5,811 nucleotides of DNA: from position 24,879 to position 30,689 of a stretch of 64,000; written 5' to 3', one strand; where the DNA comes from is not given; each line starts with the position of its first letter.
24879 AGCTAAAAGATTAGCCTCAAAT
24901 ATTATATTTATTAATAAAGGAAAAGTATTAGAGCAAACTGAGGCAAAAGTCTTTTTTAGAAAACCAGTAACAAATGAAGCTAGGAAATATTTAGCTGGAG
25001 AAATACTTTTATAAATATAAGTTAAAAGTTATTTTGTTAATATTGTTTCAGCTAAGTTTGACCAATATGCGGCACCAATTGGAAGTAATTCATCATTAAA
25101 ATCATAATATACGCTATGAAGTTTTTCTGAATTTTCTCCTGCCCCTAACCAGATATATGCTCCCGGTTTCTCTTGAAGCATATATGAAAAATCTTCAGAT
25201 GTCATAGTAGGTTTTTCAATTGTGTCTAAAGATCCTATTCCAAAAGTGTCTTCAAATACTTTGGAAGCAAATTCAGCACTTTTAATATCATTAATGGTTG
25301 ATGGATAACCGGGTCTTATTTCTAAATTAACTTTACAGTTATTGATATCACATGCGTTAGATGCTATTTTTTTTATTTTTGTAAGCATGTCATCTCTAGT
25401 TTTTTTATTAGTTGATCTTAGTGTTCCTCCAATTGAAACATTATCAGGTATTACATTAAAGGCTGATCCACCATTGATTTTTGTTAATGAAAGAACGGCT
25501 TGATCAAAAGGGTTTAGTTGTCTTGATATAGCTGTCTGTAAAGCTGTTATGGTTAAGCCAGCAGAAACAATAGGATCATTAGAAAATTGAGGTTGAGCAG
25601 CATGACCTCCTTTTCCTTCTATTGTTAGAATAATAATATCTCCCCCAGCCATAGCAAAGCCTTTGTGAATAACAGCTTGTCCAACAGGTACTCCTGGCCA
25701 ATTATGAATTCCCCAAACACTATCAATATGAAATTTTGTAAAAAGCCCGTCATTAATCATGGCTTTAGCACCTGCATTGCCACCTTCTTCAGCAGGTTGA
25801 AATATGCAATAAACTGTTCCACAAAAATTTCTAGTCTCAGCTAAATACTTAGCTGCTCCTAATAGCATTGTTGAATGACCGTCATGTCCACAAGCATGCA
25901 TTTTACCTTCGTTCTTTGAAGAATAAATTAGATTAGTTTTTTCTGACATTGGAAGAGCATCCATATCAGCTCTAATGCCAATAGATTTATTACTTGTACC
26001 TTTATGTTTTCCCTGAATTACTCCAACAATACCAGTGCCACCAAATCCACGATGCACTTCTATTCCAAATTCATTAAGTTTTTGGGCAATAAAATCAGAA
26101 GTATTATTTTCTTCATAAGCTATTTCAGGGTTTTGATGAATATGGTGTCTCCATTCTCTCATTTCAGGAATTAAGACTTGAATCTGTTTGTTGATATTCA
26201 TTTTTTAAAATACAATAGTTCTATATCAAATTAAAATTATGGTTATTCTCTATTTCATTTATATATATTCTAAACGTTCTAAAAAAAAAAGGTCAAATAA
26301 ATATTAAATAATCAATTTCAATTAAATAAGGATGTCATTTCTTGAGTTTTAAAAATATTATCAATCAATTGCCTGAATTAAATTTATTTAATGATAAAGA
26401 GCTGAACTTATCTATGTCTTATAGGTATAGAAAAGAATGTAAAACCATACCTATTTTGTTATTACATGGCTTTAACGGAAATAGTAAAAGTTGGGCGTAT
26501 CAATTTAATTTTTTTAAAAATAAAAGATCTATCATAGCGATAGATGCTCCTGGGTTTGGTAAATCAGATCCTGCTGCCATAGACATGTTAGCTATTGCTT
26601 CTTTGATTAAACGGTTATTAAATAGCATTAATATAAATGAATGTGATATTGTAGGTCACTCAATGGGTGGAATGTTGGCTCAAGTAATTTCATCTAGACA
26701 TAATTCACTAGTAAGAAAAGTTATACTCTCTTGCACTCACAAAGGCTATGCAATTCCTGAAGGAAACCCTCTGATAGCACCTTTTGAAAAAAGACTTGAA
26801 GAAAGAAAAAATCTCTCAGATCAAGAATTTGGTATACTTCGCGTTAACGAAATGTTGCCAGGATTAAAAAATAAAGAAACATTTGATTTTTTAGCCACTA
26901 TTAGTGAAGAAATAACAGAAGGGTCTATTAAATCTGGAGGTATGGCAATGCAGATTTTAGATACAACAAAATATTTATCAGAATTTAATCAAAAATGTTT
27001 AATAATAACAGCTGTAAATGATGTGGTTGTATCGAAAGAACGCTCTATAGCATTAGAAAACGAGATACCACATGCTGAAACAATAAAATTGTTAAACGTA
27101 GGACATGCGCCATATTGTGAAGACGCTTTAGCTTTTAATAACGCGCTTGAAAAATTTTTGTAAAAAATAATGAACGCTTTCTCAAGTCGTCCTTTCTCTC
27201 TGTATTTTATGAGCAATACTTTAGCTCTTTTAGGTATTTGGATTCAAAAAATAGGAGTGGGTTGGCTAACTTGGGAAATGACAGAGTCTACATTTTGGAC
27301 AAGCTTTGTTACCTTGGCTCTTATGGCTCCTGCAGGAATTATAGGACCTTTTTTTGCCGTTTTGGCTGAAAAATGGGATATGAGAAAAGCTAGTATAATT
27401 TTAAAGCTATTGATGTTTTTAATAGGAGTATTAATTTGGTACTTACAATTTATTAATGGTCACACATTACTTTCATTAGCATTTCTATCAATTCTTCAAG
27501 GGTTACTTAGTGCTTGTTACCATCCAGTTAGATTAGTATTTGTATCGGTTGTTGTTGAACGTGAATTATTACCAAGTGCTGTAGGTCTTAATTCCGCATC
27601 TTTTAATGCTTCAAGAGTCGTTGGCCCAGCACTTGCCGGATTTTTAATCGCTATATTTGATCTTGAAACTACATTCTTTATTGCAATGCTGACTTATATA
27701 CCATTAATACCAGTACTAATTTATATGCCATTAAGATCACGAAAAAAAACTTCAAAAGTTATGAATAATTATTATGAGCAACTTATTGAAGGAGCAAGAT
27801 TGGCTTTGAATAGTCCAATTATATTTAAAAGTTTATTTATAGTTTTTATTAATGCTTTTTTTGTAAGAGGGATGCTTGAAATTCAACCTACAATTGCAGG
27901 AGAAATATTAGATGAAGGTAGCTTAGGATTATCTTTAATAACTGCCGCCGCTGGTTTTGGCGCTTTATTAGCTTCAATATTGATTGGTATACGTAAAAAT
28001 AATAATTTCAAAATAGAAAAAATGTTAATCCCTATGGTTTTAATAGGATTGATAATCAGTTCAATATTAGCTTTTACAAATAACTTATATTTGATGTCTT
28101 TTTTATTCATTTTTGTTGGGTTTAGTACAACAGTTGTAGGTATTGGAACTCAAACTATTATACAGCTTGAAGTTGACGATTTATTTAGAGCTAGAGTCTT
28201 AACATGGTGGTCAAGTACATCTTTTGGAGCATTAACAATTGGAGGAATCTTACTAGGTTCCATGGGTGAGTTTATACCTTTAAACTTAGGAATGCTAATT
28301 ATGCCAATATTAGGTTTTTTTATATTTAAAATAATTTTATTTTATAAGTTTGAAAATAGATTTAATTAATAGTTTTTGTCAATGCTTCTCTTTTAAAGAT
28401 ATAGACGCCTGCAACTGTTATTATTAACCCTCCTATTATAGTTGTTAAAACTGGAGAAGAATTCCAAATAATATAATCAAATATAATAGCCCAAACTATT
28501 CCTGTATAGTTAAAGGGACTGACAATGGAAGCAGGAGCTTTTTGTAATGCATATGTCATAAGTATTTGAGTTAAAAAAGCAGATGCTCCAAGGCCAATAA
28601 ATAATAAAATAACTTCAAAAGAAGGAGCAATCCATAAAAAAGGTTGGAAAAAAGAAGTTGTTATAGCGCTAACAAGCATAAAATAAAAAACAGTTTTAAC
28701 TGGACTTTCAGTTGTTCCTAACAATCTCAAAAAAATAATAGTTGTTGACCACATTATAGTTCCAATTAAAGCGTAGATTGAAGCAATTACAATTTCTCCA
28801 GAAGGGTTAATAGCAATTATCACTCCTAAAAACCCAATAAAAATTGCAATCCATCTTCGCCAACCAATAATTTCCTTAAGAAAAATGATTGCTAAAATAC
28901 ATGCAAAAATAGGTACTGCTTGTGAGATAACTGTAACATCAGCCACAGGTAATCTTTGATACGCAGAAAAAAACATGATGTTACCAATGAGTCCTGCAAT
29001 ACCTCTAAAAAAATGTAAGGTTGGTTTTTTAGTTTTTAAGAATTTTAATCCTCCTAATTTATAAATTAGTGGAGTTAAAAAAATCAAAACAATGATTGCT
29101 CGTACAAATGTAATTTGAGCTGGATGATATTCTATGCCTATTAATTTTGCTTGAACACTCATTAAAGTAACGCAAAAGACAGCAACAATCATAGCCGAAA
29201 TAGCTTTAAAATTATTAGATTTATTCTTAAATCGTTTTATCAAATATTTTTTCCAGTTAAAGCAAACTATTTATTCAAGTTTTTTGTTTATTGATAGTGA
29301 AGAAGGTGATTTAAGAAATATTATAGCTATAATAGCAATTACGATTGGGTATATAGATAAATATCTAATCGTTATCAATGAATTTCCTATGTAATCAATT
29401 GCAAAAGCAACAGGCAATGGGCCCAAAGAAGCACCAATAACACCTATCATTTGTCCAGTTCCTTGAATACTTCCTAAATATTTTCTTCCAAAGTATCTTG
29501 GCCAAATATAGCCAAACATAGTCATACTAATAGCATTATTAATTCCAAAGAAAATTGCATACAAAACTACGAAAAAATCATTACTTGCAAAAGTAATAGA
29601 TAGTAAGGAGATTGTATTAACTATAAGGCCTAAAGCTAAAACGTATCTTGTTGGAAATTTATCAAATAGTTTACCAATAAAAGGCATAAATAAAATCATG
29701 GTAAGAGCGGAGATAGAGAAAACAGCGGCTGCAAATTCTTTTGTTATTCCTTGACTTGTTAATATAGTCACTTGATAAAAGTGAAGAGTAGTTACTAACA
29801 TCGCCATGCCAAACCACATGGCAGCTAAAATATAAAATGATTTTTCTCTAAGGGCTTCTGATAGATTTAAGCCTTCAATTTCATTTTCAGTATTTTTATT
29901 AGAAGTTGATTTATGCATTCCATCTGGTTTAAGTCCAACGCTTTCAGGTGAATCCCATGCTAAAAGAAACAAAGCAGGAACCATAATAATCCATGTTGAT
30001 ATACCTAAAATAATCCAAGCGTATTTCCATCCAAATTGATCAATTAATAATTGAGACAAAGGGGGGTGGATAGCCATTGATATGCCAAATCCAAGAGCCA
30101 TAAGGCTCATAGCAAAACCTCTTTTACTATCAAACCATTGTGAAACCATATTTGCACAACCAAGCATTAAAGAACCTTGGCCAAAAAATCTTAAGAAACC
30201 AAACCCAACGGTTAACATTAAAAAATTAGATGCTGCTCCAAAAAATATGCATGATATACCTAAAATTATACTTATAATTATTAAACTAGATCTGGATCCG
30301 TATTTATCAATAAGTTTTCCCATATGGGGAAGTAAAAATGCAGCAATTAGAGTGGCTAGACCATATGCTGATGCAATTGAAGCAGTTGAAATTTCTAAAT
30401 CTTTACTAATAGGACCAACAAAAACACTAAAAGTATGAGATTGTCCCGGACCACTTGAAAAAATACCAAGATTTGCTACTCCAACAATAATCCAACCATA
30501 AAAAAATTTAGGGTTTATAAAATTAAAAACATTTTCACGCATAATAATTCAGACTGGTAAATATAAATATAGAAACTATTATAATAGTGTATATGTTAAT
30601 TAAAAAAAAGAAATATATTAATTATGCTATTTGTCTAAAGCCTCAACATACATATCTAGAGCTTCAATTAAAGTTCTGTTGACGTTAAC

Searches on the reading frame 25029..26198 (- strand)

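Call 86: search_protein_families(library=pfam, proteins=[window:25029-26198:-], max_evalue=0.00001)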
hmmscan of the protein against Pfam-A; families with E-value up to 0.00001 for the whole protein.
window:25029-26198:- (389 aa): 2 families
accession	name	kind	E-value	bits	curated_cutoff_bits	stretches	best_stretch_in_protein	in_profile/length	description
PF01546.33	Peptidase_M20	-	3e-44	151.8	24.6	1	75-384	2-205/206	Peptidase family M20/M25/M40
PF07687.19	M20_dimer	-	1.9e-11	44.3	21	1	191-283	11-103/107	Peptidase dimerisation domain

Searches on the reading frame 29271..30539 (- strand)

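Call 86: search_protein_families(library=pfam, proteins=[window:29271-30539:-], max_evalue=0.00001)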
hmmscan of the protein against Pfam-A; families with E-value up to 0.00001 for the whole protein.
window:29271-30539:- (422 aa): 2 families
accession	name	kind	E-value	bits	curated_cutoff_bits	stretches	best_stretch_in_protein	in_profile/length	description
PF07690.21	MFS_1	-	2.6e-46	158.6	33.4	2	25-257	4-230/347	Major Facilitator Superfamily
PF12832.13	MFS_1_like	-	7.3e-06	25.7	25.2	1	46-365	27-341/373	MFS_1 like family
